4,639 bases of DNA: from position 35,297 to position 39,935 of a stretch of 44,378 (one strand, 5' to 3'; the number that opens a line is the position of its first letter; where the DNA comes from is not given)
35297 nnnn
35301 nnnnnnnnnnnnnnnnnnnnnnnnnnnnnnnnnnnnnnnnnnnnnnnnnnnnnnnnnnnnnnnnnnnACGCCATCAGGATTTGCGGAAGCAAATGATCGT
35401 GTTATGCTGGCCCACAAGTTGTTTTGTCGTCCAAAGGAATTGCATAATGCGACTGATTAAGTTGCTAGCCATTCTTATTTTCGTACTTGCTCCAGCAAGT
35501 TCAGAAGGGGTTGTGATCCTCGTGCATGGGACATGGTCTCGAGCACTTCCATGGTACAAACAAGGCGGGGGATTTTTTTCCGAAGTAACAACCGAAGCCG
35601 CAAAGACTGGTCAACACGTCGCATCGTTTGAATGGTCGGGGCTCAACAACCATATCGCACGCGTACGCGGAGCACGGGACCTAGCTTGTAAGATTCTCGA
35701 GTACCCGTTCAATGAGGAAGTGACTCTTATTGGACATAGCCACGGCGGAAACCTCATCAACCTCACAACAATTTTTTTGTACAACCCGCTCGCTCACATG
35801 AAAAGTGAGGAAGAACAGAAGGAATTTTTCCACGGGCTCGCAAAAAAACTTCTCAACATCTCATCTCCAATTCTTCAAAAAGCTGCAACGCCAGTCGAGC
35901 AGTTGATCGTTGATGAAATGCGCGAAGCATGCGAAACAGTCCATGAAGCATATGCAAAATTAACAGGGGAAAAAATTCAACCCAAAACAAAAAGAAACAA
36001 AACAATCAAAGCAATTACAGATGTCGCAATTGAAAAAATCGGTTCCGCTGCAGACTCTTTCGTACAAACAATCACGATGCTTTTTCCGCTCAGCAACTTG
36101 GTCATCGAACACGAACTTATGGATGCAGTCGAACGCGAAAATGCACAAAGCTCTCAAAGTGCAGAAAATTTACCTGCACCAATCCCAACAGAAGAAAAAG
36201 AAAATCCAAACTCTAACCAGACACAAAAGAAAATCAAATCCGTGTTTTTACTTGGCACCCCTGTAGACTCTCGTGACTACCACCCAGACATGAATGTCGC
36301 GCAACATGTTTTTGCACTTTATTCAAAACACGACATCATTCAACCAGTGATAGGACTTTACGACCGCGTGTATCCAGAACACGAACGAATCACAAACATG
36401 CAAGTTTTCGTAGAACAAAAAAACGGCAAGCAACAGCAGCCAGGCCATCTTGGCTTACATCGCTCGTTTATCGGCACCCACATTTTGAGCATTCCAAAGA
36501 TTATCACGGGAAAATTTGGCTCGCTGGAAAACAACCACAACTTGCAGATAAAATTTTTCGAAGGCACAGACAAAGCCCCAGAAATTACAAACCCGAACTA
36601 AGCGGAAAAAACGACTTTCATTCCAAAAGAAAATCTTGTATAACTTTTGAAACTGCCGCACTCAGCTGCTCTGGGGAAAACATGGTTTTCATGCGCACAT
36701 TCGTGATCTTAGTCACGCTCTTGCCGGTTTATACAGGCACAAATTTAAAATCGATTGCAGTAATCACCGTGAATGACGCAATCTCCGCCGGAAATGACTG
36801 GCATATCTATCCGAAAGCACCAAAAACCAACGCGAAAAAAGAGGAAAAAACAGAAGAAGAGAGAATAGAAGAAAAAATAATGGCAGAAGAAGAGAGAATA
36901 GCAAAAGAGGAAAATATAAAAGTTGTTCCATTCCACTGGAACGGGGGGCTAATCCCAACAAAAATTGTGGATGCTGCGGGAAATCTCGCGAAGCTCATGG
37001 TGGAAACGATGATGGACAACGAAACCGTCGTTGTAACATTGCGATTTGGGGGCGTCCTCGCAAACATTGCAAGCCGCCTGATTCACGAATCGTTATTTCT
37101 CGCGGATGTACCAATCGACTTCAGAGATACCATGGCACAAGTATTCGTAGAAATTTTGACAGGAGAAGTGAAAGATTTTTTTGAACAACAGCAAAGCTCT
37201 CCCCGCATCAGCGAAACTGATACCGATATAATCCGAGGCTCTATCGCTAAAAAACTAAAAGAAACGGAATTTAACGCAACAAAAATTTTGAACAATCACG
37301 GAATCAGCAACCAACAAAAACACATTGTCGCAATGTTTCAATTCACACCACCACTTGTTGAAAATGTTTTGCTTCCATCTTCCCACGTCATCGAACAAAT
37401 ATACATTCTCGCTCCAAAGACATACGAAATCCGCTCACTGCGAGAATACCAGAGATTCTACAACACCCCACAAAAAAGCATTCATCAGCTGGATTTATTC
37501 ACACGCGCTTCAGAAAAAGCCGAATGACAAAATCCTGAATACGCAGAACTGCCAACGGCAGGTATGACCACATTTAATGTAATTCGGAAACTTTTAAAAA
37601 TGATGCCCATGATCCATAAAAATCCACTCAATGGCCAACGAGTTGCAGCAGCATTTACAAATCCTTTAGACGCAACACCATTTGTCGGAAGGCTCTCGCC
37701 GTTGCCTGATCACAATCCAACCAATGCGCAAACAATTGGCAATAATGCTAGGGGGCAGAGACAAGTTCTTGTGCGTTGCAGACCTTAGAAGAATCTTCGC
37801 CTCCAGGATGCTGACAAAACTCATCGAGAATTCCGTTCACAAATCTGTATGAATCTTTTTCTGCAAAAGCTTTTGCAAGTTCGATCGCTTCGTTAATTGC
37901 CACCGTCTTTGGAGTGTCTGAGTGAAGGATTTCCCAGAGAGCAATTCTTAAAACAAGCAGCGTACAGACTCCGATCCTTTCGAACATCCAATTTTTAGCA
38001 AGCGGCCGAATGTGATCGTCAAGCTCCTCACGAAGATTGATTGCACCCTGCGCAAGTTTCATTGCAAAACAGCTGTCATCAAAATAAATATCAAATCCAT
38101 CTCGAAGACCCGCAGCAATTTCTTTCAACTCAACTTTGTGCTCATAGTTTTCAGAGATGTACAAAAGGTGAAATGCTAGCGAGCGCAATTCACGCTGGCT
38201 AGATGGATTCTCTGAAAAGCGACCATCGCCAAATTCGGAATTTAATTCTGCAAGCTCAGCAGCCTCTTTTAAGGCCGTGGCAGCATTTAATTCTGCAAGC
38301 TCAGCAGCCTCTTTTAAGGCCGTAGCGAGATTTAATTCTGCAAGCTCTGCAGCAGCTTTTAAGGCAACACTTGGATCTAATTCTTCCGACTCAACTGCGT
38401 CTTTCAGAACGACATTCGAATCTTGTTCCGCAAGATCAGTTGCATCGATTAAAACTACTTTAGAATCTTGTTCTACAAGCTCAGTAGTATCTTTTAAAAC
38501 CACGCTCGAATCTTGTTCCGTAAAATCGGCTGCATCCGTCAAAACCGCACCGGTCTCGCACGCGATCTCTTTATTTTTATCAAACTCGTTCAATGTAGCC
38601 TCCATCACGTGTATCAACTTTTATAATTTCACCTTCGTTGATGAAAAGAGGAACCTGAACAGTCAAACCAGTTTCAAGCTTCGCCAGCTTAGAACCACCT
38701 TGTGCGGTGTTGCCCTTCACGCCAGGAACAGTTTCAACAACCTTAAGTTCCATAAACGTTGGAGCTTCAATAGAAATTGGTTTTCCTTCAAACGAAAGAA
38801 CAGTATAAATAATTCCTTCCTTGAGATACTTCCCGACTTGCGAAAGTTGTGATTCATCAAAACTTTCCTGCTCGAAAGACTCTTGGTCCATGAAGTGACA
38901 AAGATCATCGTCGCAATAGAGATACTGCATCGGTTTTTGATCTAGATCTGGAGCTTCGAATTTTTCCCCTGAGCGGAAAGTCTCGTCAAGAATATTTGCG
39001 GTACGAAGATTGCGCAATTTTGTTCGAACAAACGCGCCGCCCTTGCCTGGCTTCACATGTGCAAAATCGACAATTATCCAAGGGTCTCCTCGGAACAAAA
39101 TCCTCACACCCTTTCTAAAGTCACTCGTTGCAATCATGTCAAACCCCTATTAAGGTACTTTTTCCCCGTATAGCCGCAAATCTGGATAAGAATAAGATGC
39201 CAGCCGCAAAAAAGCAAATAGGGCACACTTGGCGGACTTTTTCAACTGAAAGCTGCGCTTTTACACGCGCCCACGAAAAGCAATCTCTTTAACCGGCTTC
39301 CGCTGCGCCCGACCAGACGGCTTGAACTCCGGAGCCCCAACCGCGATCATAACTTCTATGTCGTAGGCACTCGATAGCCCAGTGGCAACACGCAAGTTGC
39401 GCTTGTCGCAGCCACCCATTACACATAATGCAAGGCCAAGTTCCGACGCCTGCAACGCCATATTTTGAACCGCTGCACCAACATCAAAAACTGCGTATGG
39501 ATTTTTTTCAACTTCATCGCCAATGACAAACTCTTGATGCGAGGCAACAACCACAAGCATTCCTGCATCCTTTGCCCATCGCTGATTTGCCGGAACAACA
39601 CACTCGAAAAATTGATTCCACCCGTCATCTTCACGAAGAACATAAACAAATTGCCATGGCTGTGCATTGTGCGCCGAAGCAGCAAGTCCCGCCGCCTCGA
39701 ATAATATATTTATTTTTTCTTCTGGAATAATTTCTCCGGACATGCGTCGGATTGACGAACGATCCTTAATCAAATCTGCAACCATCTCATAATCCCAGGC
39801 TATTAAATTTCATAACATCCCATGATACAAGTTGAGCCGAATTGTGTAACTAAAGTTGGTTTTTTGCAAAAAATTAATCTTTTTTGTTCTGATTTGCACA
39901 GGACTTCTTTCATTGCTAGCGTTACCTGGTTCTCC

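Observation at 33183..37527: Four tandem secreted alpha/beta-hydrolase-like paralogs, only one with an intact catalytic elbow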

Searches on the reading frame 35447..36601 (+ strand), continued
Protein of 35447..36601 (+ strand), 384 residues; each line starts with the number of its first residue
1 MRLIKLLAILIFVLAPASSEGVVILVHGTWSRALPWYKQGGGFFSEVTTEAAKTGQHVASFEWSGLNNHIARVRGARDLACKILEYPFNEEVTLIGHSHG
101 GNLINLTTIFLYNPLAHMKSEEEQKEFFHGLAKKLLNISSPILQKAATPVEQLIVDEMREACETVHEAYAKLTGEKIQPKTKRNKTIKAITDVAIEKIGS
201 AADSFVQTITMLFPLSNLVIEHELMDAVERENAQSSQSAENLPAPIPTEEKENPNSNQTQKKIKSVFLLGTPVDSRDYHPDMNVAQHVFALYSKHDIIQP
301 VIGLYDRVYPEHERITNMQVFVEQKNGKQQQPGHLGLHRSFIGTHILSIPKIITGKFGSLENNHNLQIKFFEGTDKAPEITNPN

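Call 69: search_solved_structures(query=A6, max_evalue=1, show_alignments=1)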
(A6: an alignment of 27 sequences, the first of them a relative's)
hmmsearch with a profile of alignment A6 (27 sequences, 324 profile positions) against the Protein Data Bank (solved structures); distinct sequences matched with E-value up to 1: 27.
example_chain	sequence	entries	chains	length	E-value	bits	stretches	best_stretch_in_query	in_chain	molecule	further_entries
6tj2_A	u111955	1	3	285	5e-05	26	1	23-118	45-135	Alpha/beta hydrolase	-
9dk4_A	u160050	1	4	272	0.0077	18.8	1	79-111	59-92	Fifteen-substitution variant of an ancestral hydroxynitrile lyase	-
6cod_A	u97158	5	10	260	0.012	18.1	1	79-116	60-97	Alpha-hydroxynitrile lyase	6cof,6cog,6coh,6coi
6cob_A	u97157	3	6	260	0.012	18.1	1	79-116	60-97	Alpha-hydroxynitrile lyase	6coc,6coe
3dqz_A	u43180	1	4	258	0.019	17.5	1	79-113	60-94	Alpha-hydroxynitrile lyase-like protein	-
5ah1_A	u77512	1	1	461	0.067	15.7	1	87-124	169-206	TRIACYLGLYCEROL LIPASE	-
2wfl_A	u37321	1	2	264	0.072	15.6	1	79-104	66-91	POLYNEURIDINE-ALDEHYDE ESTERASE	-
2wfm_A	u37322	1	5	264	0.076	15.5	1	79-104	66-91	POLYNEURIDINE ALDEHYDE ESTERASE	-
3gzj_A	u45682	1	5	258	0.082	15.4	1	79-104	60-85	Polyneuridine-aldehyde esterase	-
8sni_A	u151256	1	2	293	0.091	15.2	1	80-111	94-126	(S)-hydroxynitrile lyase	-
8euo_A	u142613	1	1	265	0.11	15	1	80-115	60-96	(S)-hydroxynitrile lyase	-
3sty_A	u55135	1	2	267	0.12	14.9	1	81-109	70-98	Methylketone synthase 1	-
3stt_A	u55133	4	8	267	0.12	14.8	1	81-109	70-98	Methylketone synthase I | Methylketone synthase 1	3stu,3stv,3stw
3stx_A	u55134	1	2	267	0.12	14.8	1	81-109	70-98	Methylketone synthase 1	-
1y7h_A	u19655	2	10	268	0.28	13.7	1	81-103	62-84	salicylic acid-binding protein 2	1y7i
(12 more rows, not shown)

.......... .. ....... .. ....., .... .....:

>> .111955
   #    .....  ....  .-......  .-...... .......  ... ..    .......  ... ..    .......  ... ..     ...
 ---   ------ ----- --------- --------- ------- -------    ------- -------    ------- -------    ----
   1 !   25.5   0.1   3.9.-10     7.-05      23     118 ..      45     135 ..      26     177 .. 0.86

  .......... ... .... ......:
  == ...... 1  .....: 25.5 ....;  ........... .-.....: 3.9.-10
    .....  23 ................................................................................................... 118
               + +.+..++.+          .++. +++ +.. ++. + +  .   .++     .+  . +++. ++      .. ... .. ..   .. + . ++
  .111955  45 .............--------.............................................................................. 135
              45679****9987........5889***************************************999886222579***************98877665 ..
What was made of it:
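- On Alpha/beta-hydrolase fold superfamily (catalytic member): protein C: The best sequence match among solved structures is 6tj2, E 5e-5 with the family profile (call 69).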

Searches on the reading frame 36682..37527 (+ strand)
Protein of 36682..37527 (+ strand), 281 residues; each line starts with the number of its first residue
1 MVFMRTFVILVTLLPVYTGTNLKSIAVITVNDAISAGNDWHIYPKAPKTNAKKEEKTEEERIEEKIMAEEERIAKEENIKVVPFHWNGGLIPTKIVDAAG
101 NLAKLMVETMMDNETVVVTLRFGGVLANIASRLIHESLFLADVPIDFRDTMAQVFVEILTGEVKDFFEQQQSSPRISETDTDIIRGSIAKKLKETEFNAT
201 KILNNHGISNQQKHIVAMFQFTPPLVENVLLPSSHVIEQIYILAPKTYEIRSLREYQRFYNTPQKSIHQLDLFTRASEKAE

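Call 4: search_protein_families(library=pfam, proteins=[window:36682-37527:+], max_evalue=1)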
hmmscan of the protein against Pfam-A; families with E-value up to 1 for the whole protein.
window:36682-37527:+ (281 aa): 1 family
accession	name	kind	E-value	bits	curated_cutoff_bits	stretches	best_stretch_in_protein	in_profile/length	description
PF09587.15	PGA_cap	-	0.12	12.3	27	1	20-108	128-219/255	Bacterial capsule synthesis protein PGA_cap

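Call 14: find_homologous_proteins(query=window:36682-37527:+)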
Query window:36682-37527:+ (281 aa): 1 proteins with E <= 0.001 among 1381 candidates.
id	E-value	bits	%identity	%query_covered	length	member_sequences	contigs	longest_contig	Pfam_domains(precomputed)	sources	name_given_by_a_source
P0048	1.1e-133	463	100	77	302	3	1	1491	-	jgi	jgi:hypothetical protein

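Call 25: search_protein_families(library=ncbifam, proteins=[window:36682-37527:+], max_evalue=1)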
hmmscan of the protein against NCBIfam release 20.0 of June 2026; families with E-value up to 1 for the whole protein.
window:36682-37527:+ (281 aa): 2 families
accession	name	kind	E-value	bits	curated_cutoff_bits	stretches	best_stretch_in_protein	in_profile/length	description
TIGR02991.1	ectoine_eutB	equivalog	0.029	13.3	413.35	1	68-131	128-186/317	hydroxyectoine utilization dehydratase EutB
NF005680.0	PRK07476.1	equivalog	0.07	12.1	413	1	67-131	131-190/326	hydroxyectoine utilization dehydratase EutB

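Call 79: find_encoding_contigs(protein=P0048, flank=3000, max_places=4)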
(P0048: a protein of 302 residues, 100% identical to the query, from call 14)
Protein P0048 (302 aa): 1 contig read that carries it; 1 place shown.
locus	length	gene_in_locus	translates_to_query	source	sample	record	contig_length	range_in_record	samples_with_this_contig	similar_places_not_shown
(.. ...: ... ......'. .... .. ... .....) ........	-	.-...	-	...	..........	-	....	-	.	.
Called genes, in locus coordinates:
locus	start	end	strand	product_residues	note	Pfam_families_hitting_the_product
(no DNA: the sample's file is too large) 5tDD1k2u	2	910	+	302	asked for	?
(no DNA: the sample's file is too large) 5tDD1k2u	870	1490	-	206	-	?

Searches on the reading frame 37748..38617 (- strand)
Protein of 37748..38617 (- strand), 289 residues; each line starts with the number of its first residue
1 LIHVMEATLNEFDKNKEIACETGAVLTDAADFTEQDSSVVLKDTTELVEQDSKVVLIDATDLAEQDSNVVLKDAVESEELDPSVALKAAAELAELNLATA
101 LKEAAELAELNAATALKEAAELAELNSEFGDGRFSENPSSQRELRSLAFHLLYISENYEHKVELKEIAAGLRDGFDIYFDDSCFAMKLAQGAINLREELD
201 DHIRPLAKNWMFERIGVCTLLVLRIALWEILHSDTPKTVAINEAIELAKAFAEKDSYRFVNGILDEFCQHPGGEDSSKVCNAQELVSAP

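Call 37: search_protein_families(library=pfam, proteins=[window:37748-38617:-], max_evalue=0.0001)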
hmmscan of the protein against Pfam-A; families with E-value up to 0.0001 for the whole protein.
window:37748-38617:- (289 aa): 1 family
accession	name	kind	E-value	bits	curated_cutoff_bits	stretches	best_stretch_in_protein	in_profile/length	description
PF01029.23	NusB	-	1.2e-25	90.9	23.1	1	143-267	2-131/133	NusB family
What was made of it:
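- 37748..38617 (-): nusB, the right anchor of the conserved neighbourhood, convergent with D. Pfam NusB, E 1.2e-25 (call 37).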

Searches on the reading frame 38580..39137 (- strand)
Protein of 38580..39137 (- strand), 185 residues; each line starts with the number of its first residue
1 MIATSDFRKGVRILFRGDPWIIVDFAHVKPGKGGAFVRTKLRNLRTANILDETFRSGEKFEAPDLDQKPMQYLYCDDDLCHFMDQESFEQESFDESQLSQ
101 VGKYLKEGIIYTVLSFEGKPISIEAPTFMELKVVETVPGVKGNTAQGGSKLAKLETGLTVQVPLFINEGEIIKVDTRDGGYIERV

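Call 37: search_protein_families(library=pfam, proteins=[window:38580-39137:-], max_evalue=0.0001)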
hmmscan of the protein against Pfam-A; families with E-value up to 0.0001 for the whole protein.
window:38580-39137:- (185 aa): 3 families
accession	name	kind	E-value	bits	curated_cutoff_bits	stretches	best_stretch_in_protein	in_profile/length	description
PF09285.17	Elong-fact-P_C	-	1.2e-26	92.6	25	1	130-184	2-56/56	Elongation factor P, C-terminal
PF08207.18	EFP_N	-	1.6e-25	89.3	23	1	4-60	2-58/58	Elongation factor P (EF-P) KOW-like domain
PF01132.26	EFP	-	3.8e-19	68.8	27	1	68-121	1-54/54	Elongation factor P (EF-P) OB domain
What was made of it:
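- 38580..39137 (-): efp, the right anchor of the conserved neighbourhood. Pfam EFP domains (call 37).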

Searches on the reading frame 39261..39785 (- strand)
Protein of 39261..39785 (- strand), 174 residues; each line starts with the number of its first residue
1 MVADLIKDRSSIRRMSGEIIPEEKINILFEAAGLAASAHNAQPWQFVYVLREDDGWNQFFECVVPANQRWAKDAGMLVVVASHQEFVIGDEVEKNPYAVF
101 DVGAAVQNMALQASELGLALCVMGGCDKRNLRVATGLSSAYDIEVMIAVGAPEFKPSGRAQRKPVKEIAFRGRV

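Call 37: search_protein_families(library=pfam, proteins=[window:39261-39785:-], max_evalue=0.0001)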
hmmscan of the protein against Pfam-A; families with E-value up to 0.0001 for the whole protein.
window:39261-39785:- (174 aa): 2 families
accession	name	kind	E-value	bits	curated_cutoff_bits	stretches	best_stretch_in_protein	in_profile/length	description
PF00881.29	Nitroreductase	-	2e-24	87.1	23.5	2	65-150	81-166/167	Nitroreductase family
PF14512.11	TM1586_NiRdase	-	8.4e-09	35.8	27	0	100-168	82-148/215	Putative TM nitroreductase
